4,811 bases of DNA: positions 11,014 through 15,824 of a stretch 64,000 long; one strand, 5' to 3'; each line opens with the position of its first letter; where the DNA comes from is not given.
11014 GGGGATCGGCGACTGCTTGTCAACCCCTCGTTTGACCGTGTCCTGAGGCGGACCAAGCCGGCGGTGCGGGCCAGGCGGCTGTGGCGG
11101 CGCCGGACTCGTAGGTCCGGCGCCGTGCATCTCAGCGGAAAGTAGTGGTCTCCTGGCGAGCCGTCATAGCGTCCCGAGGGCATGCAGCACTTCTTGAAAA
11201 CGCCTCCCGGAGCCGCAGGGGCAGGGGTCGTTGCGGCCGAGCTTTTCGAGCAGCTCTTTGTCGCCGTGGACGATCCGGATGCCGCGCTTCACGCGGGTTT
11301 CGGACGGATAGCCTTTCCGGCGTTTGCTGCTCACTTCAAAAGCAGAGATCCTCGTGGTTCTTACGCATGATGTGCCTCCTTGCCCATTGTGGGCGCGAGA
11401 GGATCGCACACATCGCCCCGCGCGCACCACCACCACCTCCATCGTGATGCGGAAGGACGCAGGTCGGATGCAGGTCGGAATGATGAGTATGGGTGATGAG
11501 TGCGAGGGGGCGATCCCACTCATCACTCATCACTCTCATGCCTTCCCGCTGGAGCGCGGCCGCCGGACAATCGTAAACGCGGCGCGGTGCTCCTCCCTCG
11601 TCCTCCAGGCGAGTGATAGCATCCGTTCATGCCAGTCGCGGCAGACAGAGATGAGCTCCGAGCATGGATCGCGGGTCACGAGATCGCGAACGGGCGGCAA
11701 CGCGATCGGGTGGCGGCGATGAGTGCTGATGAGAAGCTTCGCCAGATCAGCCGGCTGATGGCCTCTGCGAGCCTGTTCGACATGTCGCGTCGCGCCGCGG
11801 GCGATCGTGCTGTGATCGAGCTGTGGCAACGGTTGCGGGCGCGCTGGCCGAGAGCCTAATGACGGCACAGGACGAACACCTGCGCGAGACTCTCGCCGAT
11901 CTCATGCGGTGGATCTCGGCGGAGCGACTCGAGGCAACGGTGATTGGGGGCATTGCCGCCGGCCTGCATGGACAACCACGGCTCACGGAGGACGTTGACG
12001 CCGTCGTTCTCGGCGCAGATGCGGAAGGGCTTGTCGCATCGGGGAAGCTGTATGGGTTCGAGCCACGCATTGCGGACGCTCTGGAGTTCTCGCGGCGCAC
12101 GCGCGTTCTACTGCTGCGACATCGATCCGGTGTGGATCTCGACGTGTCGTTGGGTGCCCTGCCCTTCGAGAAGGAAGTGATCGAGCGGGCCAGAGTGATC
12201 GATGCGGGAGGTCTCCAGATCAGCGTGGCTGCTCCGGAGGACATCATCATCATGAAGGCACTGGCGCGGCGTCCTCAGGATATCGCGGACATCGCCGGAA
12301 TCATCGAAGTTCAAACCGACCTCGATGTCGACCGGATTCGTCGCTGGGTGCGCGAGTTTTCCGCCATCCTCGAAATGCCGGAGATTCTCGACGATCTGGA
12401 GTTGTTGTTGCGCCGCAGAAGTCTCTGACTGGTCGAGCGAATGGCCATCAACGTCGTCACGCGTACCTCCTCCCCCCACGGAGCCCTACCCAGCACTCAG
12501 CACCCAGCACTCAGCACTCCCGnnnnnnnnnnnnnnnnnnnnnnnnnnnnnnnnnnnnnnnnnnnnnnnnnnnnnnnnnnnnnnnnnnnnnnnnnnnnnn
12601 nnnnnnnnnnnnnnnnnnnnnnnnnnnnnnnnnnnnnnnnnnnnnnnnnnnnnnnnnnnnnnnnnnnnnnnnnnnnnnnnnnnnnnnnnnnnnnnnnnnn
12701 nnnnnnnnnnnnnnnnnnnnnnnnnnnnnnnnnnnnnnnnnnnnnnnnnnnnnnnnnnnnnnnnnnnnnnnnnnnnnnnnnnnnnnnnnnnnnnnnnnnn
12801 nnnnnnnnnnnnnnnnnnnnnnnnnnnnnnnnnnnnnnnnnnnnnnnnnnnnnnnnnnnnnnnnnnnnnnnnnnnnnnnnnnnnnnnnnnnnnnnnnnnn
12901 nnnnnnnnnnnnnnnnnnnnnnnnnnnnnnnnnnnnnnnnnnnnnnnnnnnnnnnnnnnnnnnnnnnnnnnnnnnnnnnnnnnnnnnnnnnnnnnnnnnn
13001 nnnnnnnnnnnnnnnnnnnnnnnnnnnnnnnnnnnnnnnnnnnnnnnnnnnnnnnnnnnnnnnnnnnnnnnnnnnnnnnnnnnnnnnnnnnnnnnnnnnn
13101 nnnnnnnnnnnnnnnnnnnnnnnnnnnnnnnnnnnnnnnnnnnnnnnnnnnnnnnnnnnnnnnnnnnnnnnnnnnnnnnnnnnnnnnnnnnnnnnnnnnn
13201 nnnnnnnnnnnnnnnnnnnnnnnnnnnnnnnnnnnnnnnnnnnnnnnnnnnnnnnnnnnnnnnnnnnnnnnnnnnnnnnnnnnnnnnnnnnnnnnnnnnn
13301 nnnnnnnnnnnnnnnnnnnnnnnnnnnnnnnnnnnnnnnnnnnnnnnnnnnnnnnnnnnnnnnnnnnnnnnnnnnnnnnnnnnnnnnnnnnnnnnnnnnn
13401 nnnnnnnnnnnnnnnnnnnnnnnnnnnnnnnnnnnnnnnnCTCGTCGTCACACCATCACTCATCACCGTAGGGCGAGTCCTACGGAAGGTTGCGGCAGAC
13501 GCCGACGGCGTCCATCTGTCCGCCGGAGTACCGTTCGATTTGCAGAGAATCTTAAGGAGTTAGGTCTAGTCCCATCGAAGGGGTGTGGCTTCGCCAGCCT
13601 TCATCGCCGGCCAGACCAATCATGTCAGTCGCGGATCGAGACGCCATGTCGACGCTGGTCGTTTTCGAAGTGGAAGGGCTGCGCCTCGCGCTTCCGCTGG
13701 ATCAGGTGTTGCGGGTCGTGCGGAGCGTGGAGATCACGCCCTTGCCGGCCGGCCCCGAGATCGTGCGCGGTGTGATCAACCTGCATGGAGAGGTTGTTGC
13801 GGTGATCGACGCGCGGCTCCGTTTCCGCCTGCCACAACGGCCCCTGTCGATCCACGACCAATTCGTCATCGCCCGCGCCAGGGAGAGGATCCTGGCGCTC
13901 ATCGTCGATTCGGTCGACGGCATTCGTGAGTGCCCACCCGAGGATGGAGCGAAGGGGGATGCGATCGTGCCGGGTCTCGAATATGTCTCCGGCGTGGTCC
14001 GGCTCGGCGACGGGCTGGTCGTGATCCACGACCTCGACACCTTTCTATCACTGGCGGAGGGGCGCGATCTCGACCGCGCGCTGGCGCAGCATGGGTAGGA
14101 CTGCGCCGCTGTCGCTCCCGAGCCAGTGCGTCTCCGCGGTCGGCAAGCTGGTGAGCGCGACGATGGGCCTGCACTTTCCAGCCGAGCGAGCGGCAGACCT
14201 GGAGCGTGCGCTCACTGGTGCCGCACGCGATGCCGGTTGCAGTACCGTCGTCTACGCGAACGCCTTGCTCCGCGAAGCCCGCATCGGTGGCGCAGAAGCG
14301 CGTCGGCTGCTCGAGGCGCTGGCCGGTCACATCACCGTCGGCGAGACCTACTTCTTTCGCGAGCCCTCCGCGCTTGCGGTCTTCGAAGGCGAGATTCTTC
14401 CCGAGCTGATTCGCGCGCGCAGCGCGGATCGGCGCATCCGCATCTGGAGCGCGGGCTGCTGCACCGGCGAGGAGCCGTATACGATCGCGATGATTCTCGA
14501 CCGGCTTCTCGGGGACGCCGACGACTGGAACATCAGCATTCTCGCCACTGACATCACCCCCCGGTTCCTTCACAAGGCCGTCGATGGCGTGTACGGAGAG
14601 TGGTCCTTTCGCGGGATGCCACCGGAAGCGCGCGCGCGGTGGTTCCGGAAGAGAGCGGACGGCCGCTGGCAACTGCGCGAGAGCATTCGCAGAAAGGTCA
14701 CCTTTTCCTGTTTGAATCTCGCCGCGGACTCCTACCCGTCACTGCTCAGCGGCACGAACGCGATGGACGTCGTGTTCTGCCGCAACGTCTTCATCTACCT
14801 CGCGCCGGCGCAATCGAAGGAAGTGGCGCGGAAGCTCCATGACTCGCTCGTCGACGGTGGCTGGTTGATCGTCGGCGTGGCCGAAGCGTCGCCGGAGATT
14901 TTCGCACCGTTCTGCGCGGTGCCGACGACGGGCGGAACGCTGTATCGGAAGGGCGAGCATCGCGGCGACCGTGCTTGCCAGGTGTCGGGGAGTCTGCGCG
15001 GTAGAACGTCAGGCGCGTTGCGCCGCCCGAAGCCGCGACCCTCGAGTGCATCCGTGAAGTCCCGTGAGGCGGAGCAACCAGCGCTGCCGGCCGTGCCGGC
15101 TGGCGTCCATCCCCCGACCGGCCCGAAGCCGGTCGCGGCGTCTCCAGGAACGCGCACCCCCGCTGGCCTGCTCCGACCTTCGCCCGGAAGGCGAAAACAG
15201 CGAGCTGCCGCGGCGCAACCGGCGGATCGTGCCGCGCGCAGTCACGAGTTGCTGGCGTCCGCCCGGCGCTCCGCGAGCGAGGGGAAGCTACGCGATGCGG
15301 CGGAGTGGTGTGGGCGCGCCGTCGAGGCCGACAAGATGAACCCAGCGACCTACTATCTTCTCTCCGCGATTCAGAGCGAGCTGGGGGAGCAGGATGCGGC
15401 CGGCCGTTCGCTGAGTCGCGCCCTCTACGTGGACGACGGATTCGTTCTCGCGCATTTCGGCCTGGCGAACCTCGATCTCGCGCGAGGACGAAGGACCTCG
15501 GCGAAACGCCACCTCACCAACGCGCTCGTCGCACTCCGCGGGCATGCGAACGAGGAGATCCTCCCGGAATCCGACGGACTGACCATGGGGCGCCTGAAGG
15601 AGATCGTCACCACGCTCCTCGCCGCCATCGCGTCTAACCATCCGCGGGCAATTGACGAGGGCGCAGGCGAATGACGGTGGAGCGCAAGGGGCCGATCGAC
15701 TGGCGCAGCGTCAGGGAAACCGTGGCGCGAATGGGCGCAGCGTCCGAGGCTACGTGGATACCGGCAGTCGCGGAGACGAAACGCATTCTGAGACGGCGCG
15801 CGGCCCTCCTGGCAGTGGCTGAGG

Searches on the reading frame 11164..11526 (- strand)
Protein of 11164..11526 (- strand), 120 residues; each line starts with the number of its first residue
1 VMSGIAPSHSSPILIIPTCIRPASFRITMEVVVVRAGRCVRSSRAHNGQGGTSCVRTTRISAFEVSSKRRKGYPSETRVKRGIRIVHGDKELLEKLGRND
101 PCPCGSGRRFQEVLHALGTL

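Call 10: search_protein_families(library=pfam, proteins=[window:11164-11526:-], max_evalue=0.01)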
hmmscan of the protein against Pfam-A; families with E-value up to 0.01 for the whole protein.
window:11164-11526:- (120 aa): 1 family
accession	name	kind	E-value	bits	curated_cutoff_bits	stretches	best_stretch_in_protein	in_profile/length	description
PF02810.21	SEC-C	-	1.2e-06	28.7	20.4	1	98-111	1-14/19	SEC-C motif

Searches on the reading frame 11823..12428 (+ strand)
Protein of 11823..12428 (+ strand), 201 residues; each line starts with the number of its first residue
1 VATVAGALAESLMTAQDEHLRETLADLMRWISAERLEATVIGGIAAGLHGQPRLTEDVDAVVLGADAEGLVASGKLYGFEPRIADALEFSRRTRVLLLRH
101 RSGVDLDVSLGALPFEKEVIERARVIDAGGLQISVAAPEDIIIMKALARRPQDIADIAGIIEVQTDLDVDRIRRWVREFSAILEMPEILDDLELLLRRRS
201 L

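Call 10: search_protein_families(library=pfam, proteins=[window:11823-12428:+], max_evalue=0.01)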
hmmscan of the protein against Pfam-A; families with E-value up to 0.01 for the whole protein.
window:11823-12428:+ (201 aa): 3 families
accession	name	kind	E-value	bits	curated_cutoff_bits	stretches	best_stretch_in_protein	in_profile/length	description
PF19502.5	DUF6036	-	3.8e-09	37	23.6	1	33-176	17-133/164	Nucleotidyltransferase of unknown function (DUF6036)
PF09970.15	DUF2204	-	1e-07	32.2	20.3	1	116-179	100-167/181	Nucleotidyl transferase of unknown function (DUF2204)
PF08843.17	AbiEii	-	3.9e-05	24.1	22.5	1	30-178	7-184/238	Nucleotidyl transferase AbiEii toxin, Type IV TA system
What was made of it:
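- Checked: A DUF6036/AbiEii-type nucleotidyltransferase at 11823-12428 (call 10).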

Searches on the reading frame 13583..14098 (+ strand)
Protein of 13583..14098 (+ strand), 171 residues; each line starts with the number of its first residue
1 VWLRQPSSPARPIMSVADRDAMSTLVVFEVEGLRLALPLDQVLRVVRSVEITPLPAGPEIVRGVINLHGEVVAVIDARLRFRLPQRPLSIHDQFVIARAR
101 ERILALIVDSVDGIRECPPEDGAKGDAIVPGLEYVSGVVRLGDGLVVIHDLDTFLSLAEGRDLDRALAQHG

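Call 10: search_protein_families(library=pfam, proteins=[window:13583-14098:+], max_evalue=0.01)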
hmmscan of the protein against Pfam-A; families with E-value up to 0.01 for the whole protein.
window:13583-14098:+ (171 aa): 1 family
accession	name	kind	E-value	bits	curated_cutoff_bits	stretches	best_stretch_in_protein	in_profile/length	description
PF01584.24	CheW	-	7.5e-26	90.8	23.5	1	25-157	2-136/138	CheW-like domain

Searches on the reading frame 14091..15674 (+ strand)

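Call 10: search_protein_families(library=pfam, proteins=[window:14091-15674:+], max_evalue=0.01)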
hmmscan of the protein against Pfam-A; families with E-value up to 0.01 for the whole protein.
window:14091-15674:+ (527 aa): 2 families
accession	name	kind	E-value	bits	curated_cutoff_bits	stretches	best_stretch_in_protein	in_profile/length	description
PF01739.24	CheR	-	6.5e-50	169.7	27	1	85-268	2-180/195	CheR methyltransferase, SAM binding domain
PF08242.18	Methyltransf_12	-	0.00019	22.5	30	1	202-259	45-98/98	Methyltransferase domain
